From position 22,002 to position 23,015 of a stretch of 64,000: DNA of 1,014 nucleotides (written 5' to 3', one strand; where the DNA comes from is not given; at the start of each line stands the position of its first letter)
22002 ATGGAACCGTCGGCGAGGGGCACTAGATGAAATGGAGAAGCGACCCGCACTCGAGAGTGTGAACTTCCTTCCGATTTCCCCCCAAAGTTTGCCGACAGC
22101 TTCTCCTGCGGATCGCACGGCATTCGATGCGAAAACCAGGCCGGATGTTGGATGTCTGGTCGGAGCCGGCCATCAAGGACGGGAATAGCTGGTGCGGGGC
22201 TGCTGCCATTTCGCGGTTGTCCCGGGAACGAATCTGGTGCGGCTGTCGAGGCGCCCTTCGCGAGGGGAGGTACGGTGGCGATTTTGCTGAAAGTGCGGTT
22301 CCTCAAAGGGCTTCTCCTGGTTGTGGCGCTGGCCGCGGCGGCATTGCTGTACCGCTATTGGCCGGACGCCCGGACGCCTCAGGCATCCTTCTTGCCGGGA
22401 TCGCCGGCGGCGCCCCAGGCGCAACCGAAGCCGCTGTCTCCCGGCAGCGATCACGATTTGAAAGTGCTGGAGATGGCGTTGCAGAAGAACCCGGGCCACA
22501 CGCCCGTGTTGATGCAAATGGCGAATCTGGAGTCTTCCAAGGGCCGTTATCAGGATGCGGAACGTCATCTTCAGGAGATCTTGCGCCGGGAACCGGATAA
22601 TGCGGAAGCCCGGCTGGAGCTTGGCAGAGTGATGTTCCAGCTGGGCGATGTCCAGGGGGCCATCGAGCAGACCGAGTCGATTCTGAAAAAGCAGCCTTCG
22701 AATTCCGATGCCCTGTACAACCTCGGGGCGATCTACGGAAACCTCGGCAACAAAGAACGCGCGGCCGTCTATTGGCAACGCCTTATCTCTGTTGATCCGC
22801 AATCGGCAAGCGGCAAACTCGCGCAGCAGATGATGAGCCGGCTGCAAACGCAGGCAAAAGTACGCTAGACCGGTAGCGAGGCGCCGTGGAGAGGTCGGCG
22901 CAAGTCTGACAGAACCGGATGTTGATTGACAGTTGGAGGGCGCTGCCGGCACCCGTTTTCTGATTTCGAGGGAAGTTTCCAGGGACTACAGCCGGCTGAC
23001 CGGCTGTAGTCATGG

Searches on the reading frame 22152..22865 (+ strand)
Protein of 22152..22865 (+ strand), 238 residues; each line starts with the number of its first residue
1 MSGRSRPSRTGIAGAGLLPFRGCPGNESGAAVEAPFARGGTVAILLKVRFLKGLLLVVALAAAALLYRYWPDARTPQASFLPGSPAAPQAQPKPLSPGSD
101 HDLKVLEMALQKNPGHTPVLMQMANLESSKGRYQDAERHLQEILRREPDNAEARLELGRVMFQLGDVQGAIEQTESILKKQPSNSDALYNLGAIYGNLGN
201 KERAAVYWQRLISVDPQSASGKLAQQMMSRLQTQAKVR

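Call 4: search_protein_families(library=pfam, proteins=[window:22152-22865:+], max_evalue=0.01)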
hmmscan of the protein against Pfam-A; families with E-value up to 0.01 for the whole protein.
window:22152-22865:+ (238 aa): 27 families (the best 25 are shown)
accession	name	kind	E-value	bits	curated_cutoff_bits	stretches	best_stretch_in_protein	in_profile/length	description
PF14559.12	TPR_19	-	3e-18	66.3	25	2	130-182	4-56/68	Tetratricopeptide repeat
PF07719.23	TPR_2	-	2.9e-17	61.7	27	2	186-217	2-33/34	Tetratricopeptide repeat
PF13431.12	TPR_17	-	4.8e-16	58.1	24.4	2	177-204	5-32/34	Tetratricopeptide repeat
PF13428.12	TPR_14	-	1e-14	54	23.5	2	120-159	4-43/44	Tetratricopeptide repeat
PF13432.12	TPR_16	-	1.8e-14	54.3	32.7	1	123-173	3-52/65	Tetratricopeptide repeat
PF00515.34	TPR_1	-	1.8e-14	53.3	27.8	2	186-217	2-33/34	Tetratricopeptide repeat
PF13174.12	TPR_6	-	2.6e-14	53.2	26.3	1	186-218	1-33/33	Tetratricopeptide repeat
PF13371.12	TPR_9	-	9.2e-12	45.3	35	1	131-187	9-65/73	Tetratricopeptide repeat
PF13414.12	TPR_11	-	2.2e-09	37.3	26.8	2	158-199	1-42/42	TPR repeat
PF14561.12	TPR_20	-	2.8e-09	37.6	25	2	139-208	10-81/90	Tetratricopeptide repeat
PF13181.12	TPR_8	-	3e-09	36.7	25.7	1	186-217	2-33/34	Tetratricopeptide repeat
PF23914.1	TPR_CcmH_CycH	-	2.2e-08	34.5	42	1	107-178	74-148/158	Cytochrome c-type biogenesis protein H TPR domain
PF24575.1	TPR_Slam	-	1.2e-07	32.6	35.2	1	111-163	39-93/104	Surface lipoprotein assembly modifier, N-terminal TPR repeats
PF25060.1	ARM_TT21_2nd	-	2.7e-07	30.8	27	1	84-160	192-265/270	Tetratricopeptide repeat protein 21 second ARM domain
PF13374.12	TPR_10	-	7.5e-07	29.4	27.5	0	120-145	5-30/42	Tetratricopeptide repeat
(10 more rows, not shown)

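Call 5: search_protein_families(library=ncbifam, proteins=[window:22152-22865:+], max_evalue=0.01)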
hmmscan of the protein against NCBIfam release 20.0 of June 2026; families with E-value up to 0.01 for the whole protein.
window:22152-22865:+ (238 aa): 26 families (the best 25 are shown)
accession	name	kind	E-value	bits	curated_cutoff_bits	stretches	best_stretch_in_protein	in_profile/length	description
TIGR02917.1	PEP_TPR_lipo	equivalog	7.5e-14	50.6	312.2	1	106-221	522-637/899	XrtA/PEP-CTERM system TPR-repeat protein PrsT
TIGR02521.1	type_IV_pilW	equivalog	1.5e-11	44.3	154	2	150-219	30-99/234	type IV pilus biogenesis/stability protein PilW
NF040959.1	MamA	equivalog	2.4e-11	43.5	200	1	103-218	57-172/204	magnetosome protein MamA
TIGR02795.1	tol_pal_ybgF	equivalog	2.5e-11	44.2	90.1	1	124-227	9-118/119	tol-pal system protein YbgF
TIGR00540.1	TPR_hemY_coli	hypoth_equivalog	5.5e-09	35.3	142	1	102-170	311-378/385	heme biosynthesis-associated TPR protein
NF033758.1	gliding_GltE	equivalog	1.8e-08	33.8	225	1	108-214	247-354/411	adventurous gliding motility TPR repeat lipoprotein GltE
NF047507.1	TPR_BatC_Lepto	exception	2.1e-08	33.9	175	1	125-222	39-133/214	TPR repeat-containing protein BatC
NF008520.0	PRK11447.1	equivalog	3.9e-08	31.6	858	1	108-218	594-704/1157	cellulose synthase complex outer membrane protein BcsC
TIGR03939.1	PGA_TPR_OMP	equivalog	1.7e-07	29.9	366.65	1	105-183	417-495/800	poly-beta-1,6 N-acetyl-D-glucosamine export porin PgaA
NF033762.1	social_mot_Tgl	equivalog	4e-07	29.6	225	1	107-219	90-204/252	social motility TPR repeat lipoprotein Tgl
NF033920.0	C39_PA2778_fam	equivalog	4.8e-07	29.4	150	1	120-210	160-249/255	PA2778 family cysteine peptidase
NF047371.1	FlcA_CTERM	equivalog_domain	4.7e-06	25.4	300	1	120-213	441-535/646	periplasmic flagellar collar protein FlcA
TIGR02552.1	LcrH_SycD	equivalog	7.2e-06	25.8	104.8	1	126-225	27-127/136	SycD/LcrH family type III secretion system chaperone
NF040561.1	PrimPol_Msp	equivalog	9.5e-06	24.4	200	1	151-219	25-85/515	CRISPR-associated primase-polymerase type A1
NF047558.1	TPR_END_plus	domain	1.8e-05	24.6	32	1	187-217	1-31/56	TPR end-of-group domain-containing protein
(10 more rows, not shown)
